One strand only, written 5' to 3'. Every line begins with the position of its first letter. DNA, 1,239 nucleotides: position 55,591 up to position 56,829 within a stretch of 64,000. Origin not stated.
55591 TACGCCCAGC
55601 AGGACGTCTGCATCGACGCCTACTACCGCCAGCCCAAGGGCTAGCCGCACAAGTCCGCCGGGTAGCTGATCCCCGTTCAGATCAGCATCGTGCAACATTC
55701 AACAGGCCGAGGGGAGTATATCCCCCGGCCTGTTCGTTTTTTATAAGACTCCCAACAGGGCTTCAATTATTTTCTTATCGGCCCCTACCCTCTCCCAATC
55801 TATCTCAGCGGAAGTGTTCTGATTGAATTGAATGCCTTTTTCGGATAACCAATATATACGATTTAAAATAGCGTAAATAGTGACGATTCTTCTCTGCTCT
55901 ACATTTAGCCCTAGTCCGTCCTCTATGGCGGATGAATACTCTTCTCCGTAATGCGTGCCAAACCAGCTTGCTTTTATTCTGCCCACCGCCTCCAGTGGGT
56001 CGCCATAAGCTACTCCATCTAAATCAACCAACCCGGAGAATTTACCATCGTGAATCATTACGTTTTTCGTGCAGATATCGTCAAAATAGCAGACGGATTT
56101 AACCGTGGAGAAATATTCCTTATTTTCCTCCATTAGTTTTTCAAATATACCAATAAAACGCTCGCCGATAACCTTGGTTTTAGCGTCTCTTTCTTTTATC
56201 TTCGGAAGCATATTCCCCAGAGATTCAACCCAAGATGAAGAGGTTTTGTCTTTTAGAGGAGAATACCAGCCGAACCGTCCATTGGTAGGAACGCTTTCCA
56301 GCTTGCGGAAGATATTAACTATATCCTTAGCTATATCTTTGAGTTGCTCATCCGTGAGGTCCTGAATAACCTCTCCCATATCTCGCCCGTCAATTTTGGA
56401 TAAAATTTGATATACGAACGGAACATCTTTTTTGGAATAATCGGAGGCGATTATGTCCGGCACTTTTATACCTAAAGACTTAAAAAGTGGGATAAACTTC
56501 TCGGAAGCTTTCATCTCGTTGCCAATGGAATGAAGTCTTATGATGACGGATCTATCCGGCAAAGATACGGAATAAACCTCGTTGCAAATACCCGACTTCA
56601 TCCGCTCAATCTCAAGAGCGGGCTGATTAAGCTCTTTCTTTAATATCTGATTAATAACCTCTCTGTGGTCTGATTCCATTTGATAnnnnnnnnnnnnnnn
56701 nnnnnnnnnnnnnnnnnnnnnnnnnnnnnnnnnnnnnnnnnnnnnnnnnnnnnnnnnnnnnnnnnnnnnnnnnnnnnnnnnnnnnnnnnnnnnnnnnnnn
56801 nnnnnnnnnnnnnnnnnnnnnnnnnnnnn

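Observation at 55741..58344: Defence-like trio: APH-type kinase, AbiTii-like membrane-anchored protein, PD-(D/E)XK nuclease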

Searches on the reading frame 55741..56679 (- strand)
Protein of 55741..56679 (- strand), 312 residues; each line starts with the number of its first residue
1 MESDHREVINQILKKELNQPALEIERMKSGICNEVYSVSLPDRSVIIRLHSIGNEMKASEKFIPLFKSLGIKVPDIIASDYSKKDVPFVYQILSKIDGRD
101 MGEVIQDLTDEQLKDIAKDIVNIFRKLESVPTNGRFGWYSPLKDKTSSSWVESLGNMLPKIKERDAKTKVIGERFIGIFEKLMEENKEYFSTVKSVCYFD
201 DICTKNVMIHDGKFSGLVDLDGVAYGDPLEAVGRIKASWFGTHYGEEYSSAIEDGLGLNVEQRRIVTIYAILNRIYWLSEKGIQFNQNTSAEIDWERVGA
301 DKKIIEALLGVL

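Call 3: search_protein_families(library=pfam, proteins=[window:55741-56679:-], max_evalue=1)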
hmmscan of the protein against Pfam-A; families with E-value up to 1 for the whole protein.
window:55741-56679:- (312 aa): 2 families
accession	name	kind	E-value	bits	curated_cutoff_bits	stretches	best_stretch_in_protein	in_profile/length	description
PF01636.29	APH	-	2.9e-17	63.7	23.2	1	24-257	2-230/239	Phosphotransferase enzyme family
PF23613.1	ELP3_N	-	0.011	16.1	27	1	5-48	5-48/70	ELP3 N-terminal domain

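Call 4: search_protein_families(library=padloc, proteins=[window:55741-56679:-], max_evalue=1)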
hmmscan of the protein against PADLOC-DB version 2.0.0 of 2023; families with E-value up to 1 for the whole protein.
window:55741-56679:- (312 aa): 0 families

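Call 8: search_protein_families(library=ncbifam, proteins=[window:55741-56679:-], max_evalue=1)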
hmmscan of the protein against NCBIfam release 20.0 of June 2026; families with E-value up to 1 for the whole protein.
window:55741-56679:- (312 aa): 7 families
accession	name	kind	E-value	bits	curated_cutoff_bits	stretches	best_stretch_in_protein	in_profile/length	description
NF033068.1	APH_3p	equivalog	3.9e-06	26.6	205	1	65-264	59-244/255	APH(3') family aminoglycoside O-phosphotransferase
NF032898.2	APH_3p_II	exception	0.0012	18.2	360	1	61-273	55-253/256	APH(3')-II family aminoglycoside O-phosphotransferase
NF000132.2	APH_2pp_Ig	exception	0.0054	16.1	620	1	89-230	88-228/306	aminoglycoside O-phosphotransferase APH(2'')-Ig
NF000848.1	PRK00074.1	equivalog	0.07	11.7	400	1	157-199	284-326/512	glutamine-hydrolyzing GMP synthase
TIGR00884.1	guaA_Cterm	equivalog_domain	0.085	12.1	338.75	1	158-202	87-131/310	glutamine-hydrolyzing GMP synthase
NF000088.1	viomycin_Vph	equivalog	0.11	11.8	400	1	200-248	195-242/293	viomycin phosphotransferase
NF041268.1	capreo_Cph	equivalog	0.18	11.4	390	1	212-264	203-252/285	capreomycin phosphotransferase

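Call 9: search_protein_families(library=phrogs, proteins=[window:55741-56679:-], max_evalue=0.1)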
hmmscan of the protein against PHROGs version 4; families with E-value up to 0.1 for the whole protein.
window:55741-56679:- (312 aa): 4 families
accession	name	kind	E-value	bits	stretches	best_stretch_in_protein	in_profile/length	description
phrog_15801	-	unknown function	0.0061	18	0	65-116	54-103/106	-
phrog_15084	-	unknown function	0.058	14.3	0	183-229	172-218/264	-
phrog_16571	-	unknown function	0.068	14.4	0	46-94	12-60/65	-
phrog_15301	-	unknown function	0.083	14.3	0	84-151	22-88/102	-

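Call 11: search_solved_structures(query=window:55741-56679:-, max_evalue=0.01)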
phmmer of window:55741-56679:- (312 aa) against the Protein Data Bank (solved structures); distinct sequences matched with E-value up to 0.01: 0.

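Call 19: find_homologous_proteins(query=window:55741-56679:-, max_evalue=0.001)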
Query window:55741-56679:- (312 aa): 413 proteins with E <= 0.001 among 1876 candidates; the best 120 are listed.
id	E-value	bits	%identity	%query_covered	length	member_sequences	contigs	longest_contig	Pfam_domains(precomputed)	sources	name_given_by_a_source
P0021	5.4e-204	694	100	100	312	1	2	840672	PF01636.30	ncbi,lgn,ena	-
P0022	2.3e-157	541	76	100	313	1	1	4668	PF01636.30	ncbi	ncbi:MAG: aminoglycoside phosphotransferase family protein [Candidatus Liptonbacteria bacterium]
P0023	2.3e-120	420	61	99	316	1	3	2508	PF01636.30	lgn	-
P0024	7.5e-111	389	57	99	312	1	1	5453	PF01636.30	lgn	-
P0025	1.1e-108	382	52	100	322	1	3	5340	PF01636.30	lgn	-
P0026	9.2e-107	375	56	98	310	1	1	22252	PF01636.30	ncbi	ncbi:MAG: phosphotransferase [Patescibacteria group bacterium]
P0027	1.4e-105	371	53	99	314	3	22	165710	PF01636.30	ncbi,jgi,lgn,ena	jgi:aminoglycoside phosphotransferase (APT) family kinase protein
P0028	1.4e-104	368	55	98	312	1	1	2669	PF01636.30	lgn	-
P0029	2.3e-104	367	54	99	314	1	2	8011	PF01636.30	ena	-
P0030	6.4e-104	366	55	99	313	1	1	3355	PF01636.30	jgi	-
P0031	7.9e-104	366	53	99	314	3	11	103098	PF01636.30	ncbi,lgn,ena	-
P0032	1.2e-103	365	54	99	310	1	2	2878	PF01636.30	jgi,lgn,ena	jgi:hypothetical protein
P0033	2.6e-103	364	53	98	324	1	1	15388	PF01636.30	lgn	-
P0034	2.0e-102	361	54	98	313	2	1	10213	PF01636.30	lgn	-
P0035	2.9e-101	357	55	99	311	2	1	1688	PF01636.30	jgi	-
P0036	1.4e-100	355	53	99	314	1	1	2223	PF01636.30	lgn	-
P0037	1.5e-99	352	52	99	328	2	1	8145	PF01636.30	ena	-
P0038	1.5e-99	351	50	99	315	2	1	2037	PF01636.30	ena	-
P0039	3.0e-99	351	53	99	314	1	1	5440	PF01636.30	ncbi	-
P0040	8.2e-99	349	50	98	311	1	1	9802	PF01636.30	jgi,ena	jgi:aminoglycoside phosphotransferase (APT) family kinase protein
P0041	1.2e-98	348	54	97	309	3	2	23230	PF01636.30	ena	-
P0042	4.4e-98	347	52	99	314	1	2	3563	PF01636.30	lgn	-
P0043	4.7e-98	347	50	99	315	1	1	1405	PF01636.30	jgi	-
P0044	5.9e-98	346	51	99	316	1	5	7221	PF01636.30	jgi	jgi:aminoglycoside phosphotransferase (APT) family kinase protein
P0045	7.8e-98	346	52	99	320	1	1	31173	PF01636.30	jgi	-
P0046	9.7e-98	346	51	99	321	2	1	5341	PF01636.30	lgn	-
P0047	1.7e-97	345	50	98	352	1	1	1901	PF01636.30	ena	-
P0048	2.3e-97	344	51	99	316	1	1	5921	PF01636.30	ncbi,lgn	-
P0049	4.1e-97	344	53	98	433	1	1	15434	PF01636.30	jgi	jgi:aminoglycoside phosphotransferase (APT) family kinase protein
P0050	1.0e-96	342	54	99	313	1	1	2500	PF01636.30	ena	-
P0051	1.3e-96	342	52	100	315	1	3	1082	PF01636.30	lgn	-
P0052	1.3e-96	342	51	99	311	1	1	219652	PF01636.30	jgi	-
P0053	1.9e-96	341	50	99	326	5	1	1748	PF01636.30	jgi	jgi:aminoglycoside phosphotransferase (APT) family kinase protein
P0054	2.6e-96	341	50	96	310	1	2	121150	PF01636.30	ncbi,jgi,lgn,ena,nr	ncbi:MAG: aminoglycoside phosphotransferase family protein [Patescibacteria group bacterium]|nr:amin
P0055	3.0e-96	341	51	98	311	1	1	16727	PF01636.30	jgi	jgi:aminoglycoside phosphotransferase (APT) family kinase protein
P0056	3.4e-96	340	50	99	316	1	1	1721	PF01636.30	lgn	-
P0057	4.5e-96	340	52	99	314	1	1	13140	PF01636.30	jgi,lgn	-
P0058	8.0e-96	339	50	99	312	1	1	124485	PF01636.30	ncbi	-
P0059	1.9e-95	338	50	98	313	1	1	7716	PF01636.30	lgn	-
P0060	2.3e-95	338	52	100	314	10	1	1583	PF01636.30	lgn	-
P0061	3.9e-95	337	52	98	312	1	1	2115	PF01636.30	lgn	-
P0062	6.5e-95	336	51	99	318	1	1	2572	PF01636.30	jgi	jgi:aminoglycoside phosphotransferase (APT) family kinase protein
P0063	7.6e-95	336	51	98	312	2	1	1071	PF01636.30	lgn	-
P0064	1.1e-94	336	51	99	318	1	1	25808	PF01636.30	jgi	jgi:aminoglycoside phosphotransferase (APT) family kinase protein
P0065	1.9e-94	335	49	99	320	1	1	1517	PF01636.30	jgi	jgi:aminoglycoside phosphotransferase (APT) family kinase protein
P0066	2.9e-94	334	50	97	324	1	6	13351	PF01636.30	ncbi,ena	-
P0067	5.3e-94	333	49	98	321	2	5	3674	PF01636.30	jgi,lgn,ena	-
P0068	6.2e-94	333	52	95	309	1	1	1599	PF01636.30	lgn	-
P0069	7.8e-94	333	50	99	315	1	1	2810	PF01636.30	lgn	-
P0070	2.1e-93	331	50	98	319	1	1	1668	PF01636.30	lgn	-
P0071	2.6e-93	331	52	96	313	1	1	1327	PF01636.30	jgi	jgi:aminoglycoside phosphotransferase (APT) family kinase protein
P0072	2.8e-93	331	52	96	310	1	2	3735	PF01636.30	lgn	-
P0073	3.0e-93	331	51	100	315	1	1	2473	PF01636.30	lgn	-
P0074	3.0e-93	331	51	99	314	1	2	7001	PF01636.30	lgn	-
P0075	4.0e-93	330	51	99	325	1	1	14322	PF01636.30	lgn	-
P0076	4.7e-93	330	50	98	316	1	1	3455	PF01636.30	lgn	-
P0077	7.2e-93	330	49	100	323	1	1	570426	PF01636.30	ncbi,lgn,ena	-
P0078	8.4e-93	329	50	98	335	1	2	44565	PF01636.30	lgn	-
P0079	1.2e-92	329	50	98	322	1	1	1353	PF01636.30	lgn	-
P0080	1.9e-92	328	51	100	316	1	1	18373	PF01636.30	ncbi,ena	-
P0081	1.9e-92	328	49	100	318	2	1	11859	PF01636.30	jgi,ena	jgi:aminoglycoside phosphotransferase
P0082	2.0e-92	328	51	97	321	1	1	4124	PF01636.30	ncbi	-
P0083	2.6e-92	328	51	99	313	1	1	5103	PF01636.30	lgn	-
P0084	2.7e-92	328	50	98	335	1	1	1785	PF01636.30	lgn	-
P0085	1.8e-91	325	49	100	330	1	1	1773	PF01636.30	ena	-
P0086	2.1e-91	325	51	99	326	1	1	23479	PF01636.30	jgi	jgi:aminoglycoside phosphotransferase (APT) family kinase protein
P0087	3.1e-91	324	52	93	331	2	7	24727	PF01636.30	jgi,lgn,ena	-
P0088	3.4e-91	324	48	99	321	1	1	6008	PF01636.30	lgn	-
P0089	4.7e-91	324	48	99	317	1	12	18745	PF01636.30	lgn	-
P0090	5.1e-91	323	52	95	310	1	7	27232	PF01636.30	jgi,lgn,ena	-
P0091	6.6e-91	323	52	95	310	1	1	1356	PF01636.30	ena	-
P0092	7.1e-91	323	48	99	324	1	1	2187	PF01636.30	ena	-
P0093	7.2e-91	323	49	98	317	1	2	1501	PF01636.30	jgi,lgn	jgi:aminoglycoside phosphotransferase (APT) family kinase protein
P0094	9.5e-91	323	49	97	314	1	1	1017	PF01636.30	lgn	-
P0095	1.6e-90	322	49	100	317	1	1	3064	PF01636.30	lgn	-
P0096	1.6e-90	322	48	98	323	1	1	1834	PF01636.30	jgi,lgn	jgi:hypothetical protein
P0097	1.8e-90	322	49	98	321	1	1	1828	PF01636.30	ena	-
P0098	2.2e-90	321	50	98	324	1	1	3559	PF01636.30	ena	-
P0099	2.5e-90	321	50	96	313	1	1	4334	PF01636.30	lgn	-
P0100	3.5e-90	321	51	99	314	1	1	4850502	PF01636.30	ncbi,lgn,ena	-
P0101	5.9e-90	320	48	99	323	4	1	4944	PF01636.30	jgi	jgi:aminoglycoside phosphotransferase (APT) family kinase protein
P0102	6.3e-90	320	50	98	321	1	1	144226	PF01636.30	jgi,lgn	jgi:aminoglycoside phosphotransferase (APT) family kinase protein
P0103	7.4e-90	320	50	97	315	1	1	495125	PF01636.30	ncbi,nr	ncbi:MAG: phosphotransferase [Gammaproteobacteria bacterium]|nr:phosphotransferase [Gammaproteobacte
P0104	1.2e-89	319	50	97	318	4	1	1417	PF01636.30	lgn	-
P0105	1.8e-89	318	49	100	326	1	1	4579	PF01636.30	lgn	-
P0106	1.9e-89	318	50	97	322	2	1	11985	PF01636.30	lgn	-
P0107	2.2e-89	318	49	98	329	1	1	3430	PF01636.30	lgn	-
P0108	2.9e-89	318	49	98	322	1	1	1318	PF01636.30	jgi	jgi:aminoglycoside phosphotransferase (APT) family kinase protein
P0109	3.9e-89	317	49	97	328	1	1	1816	PF01636.30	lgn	-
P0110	4.3e-89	317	50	96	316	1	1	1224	PF01636.30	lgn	-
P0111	4.9e-89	317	50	100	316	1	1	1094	PF01636.30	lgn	-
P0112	5.1e-89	317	48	98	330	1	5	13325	PF01636.30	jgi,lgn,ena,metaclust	metaclust:\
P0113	9.6e-89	316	49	98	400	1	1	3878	PF01636.30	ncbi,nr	ncbi:MAG TPA: phosphotransferase, partial [Pyrinomonadaceae bacterium]|nr:phosphotransferase [Pyrino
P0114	1.2e-88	316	48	99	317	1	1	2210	PF01636.30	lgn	-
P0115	1.3e-88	316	48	98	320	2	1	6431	PF01636.30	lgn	-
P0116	1.4e-88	315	48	98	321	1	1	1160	PF01636.30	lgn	-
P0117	1.4e-88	315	49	96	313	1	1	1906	PF01636.30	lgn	-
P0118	1.7e-88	315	49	98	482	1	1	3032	PF13302.14,PF13523.13,PF00583.32,PF01636.30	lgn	-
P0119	1.7e-88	315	49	97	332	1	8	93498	PF01636.30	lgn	-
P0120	1.8e-88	315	47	98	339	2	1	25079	PF01636.30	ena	-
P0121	2.1e-88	315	52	98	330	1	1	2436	PF01636.30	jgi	jgi:aminoglycoside phosphotransferase (APT) family kinase protein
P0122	2.2e-88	315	48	100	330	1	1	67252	PF01636.30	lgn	-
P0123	2.5e-88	315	46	99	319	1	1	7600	PF01636.30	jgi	jgi:aminoglycoside phosphotransferase (APT) family kinase protein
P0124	2.5e-88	315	49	98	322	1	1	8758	PF01636.30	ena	-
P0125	2.6e-88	315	49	97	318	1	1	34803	PF01636.30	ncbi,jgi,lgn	-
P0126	3.0e-88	314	46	99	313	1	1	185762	PF01636.30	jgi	-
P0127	3.0e-88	314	48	99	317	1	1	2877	PF01636.30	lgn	-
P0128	3.1e-88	314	49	96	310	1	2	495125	PF01636.30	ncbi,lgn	-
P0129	3.3e-88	314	47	99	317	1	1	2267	PF01636.30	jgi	jgi:aminoglycoside phosphotransferase (APT) family kinase protein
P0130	4.4e-88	314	47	99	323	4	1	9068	PF01636.30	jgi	jgi:aminoglycoside phosphotransferase (APT) family kinase protein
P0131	5.2e-88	314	47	98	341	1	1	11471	PF01636.30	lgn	-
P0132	5.8e-88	313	48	99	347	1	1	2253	PF01636.30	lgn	-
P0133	1.0e-87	313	47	99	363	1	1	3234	PF01636.30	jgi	jgi:aminoglycoside phosphotransferase (APT) family kinase protein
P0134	1.1e-87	313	52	90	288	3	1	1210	PF01636.30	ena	-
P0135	1.2e-87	312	47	100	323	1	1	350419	PF01636.30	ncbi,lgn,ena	-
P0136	1.3e-87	312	48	99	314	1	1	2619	PF01636.30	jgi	jgi:aminoglycoside phosphotransferase (APT) family kinase protein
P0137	1.3e-87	312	48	98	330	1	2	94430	PF01636.30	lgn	-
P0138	1.4e-87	312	45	98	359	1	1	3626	PF01636.30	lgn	-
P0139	1.8e-87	312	48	98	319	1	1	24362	PF01636.30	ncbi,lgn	-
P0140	1.8e-87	312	49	98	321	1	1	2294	PF01636.30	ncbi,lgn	-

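Call 29: find_encoding_contigs(protein=P0022, flank=5000, max_places=2)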
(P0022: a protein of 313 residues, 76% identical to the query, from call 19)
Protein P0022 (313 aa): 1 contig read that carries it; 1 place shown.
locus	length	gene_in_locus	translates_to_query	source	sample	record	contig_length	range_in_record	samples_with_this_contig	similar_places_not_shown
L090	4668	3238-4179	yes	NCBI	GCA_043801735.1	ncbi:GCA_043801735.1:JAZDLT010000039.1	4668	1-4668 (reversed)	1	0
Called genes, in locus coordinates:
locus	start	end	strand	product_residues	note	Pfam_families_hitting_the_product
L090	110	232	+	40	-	-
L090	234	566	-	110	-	-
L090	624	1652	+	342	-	PF01207:Dus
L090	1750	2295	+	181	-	PF05175:MTS (weak), PF13649:Methyltransf_25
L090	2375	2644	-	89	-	PF01022:HTH_5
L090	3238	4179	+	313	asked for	PF01636:APH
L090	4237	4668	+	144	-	?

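Call 30: find_encoding_contigs(protein=P0026, flank=5000, max_places=2)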
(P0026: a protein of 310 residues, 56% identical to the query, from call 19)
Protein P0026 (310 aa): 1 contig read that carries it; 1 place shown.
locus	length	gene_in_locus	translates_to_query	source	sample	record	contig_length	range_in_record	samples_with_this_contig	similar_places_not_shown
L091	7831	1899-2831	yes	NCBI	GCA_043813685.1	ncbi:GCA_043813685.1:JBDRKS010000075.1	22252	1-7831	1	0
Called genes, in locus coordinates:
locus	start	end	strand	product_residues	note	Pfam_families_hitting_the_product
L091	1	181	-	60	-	?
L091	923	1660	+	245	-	PF01135:PCMT, PF01209:Ubie_methyltran, PF05175:MTS, PF06325:PrmA, PF13489:Methyltransf_23, PF13847:Methyltransf_31, PF08241:Methyltransf_11, PF08242:Methyltransf_12, +5 more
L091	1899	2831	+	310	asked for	PF01636:APH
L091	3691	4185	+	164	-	PF01936:NYN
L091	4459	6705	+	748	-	PF01138:RNase_PH, PF03725:RNase_PH_C, PF01138:RNase_PH, PF00013:KH_1, PF00575:S1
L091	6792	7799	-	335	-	PF10648:Gmad2, PF10646:Germane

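Call 46: search_solved_structures(query=A3, max_evalue=0.01)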
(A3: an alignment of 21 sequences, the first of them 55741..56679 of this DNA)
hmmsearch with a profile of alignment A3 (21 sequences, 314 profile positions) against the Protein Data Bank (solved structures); distinct sequences matched with E-value up to 0.01: 8.
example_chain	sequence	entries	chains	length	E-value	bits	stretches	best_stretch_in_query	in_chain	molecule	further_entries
3w0m_A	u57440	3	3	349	2e-06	30.6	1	10-235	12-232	Hygromycin-B 4-O-kinase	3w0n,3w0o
3w0r_A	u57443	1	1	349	3.2e-06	29.9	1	10-235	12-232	Hygromycin-B 4-O-kinase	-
3w0q_A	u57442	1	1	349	3.2e-05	26.7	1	10-235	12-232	Hygromycin-B 4-O-kinase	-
3w0p_A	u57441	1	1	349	3.3e-05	26.6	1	10-235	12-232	Hygromycin-B 4-O-kinase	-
3uzr_A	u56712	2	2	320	7.7e-05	25.4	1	89-276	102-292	Aminoglycoside phosphotransferase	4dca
3ham_A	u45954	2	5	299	8.1e-05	25.3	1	89-276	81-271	Aminoglycoside phosphotransferase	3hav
3w0s_A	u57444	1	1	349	0.00019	24.1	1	9-234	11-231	Hygromycin-B 4-O-kinase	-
3tyk_A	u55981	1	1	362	0.00021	24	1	9-234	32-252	Hygromycin-B 4-O-kinase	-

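Call 75: find_encoding_contigs(protein=P0027, flank=4000, max_places=3)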
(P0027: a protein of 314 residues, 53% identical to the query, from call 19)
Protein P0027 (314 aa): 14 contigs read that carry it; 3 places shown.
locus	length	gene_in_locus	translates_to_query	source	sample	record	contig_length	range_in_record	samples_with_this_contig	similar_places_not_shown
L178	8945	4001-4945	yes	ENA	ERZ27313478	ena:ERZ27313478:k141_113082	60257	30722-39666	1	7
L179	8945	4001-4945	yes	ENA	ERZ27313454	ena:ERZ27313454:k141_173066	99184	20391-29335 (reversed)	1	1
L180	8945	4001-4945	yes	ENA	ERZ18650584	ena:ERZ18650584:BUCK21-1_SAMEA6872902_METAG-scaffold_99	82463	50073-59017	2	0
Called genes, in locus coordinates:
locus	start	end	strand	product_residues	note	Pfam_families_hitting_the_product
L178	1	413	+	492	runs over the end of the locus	PF01425:Amidase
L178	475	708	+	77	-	-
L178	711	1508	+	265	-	-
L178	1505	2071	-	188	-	-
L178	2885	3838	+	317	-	PF23952:LRR_EndoS (faint), PF12799:LRR_4 (faint)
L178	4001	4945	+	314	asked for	PF01636:APH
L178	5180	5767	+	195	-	PF13023:HD_3, PF12917:YfbR-like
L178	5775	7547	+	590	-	-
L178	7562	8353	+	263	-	-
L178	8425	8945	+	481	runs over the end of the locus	PF01566:Nramp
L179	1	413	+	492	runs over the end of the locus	PF01425:Amidase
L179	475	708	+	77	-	-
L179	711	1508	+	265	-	-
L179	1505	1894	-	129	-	-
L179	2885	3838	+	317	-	PF23952:LRR_EndoS (faint), PF12799:LRR_4 (faint)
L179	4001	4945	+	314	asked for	PF01636:APH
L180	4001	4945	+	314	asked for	PF01636:APH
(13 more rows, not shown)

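Call 76: find_encoding_contigs(protein=P0054, flank=4000, max_places=2)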
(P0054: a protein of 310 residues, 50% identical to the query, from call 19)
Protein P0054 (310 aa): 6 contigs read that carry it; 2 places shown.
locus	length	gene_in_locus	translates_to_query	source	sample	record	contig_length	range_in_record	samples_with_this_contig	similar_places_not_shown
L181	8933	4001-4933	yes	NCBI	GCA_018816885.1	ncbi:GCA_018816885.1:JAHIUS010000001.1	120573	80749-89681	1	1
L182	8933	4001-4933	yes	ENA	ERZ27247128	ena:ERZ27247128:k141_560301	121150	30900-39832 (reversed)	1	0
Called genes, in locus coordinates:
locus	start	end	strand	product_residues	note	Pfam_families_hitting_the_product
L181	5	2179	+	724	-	-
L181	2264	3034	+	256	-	-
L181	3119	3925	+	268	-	PF01261:AP_endonuc_2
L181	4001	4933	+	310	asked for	PF01636:APH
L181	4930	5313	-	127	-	-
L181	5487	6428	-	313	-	PF00395:SLH, PF03330:DPBB_1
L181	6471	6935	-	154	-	PF13083:KH_KhpA-B, PF01424:R3H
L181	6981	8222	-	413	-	PF02096:60KD_IMP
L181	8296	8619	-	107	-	PF00825:Ribonuclease_P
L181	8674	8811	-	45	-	PF00468:Ribosomal_L34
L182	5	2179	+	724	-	-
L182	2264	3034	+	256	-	-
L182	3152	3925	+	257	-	PF01261:AP_endonuc_2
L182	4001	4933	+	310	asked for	PF01636:APH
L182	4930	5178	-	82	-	-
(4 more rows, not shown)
